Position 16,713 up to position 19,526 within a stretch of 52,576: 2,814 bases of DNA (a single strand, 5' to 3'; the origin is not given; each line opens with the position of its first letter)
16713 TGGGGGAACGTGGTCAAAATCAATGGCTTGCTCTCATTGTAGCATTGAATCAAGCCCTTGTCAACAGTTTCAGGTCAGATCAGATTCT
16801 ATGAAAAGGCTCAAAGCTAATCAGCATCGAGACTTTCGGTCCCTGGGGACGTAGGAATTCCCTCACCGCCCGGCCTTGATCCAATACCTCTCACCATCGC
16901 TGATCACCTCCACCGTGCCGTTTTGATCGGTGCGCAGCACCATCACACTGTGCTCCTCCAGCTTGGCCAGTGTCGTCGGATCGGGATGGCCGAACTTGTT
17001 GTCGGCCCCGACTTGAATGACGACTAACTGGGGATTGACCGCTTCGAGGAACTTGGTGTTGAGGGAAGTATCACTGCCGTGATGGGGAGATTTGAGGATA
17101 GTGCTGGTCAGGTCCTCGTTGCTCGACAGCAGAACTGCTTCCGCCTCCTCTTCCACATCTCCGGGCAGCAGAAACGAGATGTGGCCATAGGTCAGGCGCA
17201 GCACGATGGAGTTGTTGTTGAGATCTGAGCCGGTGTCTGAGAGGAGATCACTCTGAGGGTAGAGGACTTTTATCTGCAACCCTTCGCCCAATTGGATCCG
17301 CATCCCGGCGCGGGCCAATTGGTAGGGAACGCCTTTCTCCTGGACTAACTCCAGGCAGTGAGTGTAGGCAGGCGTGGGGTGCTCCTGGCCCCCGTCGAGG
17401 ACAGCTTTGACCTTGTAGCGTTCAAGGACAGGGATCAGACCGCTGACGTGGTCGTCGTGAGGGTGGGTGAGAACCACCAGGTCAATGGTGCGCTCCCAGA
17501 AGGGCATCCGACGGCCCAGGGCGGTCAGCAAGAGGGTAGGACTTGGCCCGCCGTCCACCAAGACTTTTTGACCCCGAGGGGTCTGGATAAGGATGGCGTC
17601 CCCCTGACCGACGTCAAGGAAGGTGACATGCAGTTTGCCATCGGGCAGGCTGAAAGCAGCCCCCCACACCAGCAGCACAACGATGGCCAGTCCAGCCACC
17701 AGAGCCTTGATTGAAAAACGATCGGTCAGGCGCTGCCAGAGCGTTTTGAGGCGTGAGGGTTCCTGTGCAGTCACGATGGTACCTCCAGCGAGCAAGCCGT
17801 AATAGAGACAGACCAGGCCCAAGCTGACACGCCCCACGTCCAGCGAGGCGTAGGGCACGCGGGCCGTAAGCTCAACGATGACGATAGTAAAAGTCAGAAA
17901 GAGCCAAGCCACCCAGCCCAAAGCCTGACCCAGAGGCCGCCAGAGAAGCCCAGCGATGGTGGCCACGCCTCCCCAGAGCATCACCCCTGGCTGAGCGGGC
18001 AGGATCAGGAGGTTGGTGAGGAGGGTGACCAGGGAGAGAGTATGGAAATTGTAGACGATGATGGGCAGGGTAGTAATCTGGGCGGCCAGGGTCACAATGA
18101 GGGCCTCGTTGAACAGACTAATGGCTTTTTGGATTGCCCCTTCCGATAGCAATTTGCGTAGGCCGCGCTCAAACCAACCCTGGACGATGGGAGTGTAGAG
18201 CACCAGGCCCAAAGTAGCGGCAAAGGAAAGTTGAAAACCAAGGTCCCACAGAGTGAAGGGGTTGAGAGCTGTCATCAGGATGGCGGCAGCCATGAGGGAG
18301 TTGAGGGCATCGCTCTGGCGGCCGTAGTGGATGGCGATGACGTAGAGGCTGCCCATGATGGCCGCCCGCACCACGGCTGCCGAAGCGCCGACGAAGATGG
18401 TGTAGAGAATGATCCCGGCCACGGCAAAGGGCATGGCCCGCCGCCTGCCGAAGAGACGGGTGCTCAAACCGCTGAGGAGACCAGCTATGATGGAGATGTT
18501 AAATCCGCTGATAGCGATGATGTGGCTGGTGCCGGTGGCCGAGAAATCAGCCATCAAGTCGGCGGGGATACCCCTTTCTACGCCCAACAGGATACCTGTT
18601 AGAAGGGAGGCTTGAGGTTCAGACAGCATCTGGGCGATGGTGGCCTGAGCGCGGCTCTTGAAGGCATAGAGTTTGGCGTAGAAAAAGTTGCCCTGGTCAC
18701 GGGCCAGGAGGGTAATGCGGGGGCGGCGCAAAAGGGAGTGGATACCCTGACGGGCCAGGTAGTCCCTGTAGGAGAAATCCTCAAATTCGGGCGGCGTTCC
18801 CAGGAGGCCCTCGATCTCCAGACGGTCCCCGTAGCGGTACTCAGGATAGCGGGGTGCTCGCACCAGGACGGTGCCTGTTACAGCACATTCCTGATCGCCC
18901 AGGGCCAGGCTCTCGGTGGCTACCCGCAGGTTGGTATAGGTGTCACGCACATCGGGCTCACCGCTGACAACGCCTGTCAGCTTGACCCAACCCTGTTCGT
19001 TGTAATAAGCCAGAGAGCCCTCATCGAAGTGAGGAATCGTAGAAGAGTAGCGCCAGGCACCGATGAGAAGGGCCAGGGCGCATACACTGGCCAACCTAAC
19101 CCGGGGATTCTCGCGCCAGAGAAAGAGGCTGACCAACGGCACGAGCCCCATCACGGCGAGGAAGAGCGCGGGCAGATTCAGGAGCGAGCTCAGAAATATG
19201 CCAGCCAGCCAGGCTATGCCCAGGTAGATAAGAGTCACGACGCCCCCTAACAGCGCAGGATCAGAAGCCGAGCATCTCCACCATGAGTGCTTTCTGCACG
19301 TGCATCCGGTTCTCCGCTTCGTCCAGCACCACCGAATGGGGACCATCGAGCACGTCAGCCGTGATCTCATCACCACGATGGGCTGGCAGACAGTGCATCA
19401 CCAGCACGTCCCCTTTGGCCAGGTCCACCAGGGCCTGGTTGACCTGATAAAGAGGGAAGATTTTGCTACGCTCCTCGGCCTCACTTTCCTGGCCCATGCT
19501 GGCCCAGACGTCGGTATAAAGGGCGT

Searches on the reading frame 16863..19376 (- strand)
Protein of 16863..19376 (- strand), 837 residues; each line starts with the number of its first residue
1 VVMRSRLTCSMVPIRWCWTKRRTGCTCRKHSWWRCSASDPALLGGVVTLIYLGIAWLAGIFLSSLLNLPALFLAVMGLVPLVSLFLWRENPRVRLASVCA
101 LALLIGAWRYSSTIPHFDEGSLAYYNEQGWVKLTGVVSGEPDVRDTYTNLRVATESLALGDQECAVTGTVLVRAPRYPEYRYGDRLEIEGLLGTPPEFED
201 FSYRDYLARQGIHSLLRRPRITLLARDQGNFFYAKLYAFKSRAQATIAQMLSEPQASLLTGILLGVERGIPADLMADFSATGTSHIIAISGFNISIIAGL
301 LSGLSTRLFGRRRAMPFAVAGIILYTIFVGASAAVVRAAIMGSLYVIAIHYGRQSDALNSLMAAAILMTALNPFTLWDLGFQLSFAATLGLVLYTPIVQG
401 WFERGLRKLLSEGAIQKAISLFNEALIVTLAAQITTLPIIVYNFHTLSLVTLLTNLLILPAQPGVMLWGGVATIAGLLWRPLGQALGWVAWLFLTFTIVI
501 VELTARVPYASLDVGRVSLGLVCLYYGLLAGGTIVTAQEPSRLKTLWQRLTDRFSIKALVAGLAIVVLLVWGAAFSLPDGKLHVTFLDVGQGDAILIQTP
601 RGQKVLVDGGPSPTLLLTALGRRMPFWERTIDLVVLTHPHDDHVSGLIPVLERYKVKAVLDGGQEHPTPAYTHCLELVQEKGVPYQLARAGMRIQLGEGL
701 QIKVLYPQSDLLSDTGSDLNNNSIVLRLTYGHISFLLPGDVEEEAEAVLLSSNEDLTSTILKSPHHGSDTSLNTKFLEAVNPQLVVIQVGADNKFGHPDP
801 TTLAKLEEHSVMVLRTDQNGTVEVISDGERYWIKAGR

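Call 73: search_protein_families(library=pfam, proteins=[window:16863-19376:-], max_evalue=0.00001)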
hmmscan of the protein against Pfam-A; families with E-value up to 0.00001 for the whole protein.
window:16863-19376:- (837 aa): 3 families
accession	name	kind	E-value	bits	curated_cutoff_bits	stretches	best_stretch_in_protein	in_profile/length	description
PF03772.21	Competence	-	1.1e-53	182.8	23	1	262-535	1-266/270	Competence protein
PF13567.11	DUF4131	-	2.3e-22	79.9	31.6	1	66-217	3-158/165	Domain of unknown function (DUF4131)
PF00753.33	Lactamase_B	-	6.9e-13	49.4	22.7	1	588-783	2-188/196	Metallo-beta-lactamase superfamily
